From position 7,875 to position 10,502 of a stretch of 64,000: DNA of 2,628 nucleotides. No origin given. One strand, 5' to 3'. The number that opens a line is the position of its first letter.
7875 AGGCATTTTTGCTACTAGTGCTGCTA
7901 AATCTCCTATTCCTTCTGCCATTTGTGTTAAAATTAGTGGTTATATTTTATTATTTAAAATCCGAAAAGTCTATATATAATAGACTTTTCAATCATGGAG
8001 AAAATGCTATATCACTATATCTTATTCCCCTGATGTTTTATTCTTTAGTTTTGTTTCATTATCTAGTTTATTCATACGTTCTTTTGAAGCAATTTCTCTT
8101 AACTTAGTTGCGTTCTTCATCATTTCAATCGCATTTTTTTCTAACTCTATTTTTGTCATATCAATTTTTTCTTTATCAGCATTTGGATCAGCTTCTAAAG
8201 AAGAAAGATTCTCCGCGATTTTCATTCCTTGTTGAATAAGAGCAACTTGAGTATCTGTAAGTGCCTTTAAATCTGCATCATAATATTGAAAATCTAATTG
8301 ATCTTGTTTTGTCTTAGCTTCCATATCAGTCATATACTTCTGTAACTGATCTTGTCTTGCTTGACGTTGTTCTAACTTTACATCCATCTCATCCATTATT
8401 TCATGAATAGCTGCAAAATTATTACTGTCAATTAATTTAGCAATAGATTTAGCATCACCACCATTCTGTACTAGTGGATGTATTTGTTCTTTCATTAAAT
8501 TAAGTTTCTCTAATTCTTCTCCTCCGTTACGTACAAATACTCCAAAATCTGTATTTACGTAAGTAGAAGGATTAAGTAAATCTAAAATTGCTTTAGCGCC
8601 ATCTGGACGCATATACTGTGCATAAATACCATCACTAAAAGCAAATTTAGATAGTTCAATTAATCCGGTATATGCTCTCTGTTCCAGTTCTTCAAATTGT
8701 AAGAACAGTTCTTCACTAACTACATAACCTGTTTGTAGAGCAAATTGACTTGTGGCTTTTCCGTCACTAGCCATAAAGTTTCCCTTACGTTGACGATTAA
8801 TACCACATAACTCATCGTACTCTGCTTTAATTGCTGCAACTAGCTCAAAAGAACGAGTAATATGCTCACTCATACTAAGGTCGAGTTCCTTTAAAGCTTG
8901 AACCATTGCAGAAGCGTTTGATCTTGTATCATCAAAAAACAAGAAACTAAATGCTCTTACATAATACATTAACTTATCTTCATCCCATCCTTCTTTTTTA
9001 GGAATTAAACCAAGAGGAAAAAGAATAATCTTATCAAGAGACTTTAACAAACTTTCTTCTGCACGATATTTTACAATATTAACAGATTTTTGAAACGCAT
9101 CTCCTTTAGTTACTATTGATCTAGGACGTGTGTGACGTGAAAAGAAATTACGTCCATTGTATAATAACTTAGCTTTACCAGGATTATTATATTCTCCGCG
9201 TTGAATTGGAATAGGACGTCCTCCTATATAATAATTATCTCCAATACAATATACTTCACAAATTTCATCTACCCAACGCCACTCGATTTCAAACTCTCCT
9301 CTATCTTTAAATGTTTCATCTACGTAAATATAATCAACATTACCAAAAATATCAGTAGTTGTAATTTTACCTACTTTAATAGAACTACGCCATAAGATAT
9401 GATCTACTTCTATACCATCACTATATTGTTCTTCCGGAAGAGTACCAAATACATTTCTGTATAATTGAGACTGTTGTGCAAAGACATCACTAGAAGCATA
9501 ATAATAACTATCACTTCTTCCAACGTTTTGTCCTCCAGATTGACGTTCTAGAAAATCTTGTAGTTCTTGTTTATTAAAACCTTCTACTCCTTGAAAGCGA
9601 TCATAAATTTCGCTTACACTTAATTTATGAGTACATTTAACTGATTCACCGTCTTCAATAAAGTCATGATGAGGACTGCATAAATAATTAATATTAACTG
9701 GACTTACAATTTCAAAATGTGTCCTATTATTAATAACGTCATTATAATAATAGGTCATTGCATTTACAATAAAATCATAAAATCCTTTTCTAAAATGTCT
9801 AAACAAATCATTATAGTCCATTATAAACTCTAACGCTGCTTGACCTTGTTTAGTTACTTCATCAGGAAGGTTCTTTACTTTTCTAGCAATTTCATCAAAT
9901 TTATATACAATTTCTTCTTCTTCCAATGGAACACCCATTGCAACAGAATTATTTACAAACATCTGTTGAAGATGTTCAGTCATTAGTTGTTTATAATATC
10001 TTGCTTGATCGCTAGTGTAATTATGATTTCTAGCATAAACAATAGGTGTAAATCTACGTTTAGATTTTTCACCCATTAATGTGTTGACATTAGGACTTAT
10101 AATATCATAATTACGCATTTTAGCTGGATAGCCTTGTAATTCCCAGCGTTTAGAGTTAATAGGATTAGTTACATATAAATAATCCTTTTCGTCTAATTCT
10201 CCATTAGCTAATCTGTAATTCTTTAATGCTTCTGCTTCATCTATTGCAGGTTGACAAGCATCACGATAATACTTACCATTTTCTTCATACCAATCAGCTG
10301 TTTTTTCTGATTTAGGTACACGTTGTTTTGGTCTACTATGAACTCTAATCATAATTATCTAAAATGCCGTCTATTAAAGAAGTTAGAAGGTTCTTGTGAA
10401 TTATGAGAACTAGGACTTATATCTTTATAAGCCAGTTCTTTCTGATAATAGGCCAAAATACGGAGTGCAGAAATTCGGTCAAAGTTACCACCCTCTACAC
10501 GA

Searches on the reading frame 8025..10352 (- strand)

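Call 31: search_protein_families(library=phrogs, proteins=[window:8025-10352:-], max_evalue=0.001)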
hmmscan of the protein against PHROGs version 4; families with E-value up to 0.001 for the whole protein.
window:8025-10352:- (776 aa): 1 family
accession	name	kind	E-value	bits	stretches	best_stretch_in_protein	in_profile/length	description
phrog_6547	-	head and packaging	6.2e-87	293.4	1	8-773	10-810/827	portal protein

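Call 80: search_protein_families(library=pfam, proteins=[window:8025-10352:-], max_evalue=0.001)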
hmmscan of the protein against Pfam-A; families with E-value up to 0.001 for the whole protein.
window:8025-10352:- (776 aa): 0 families
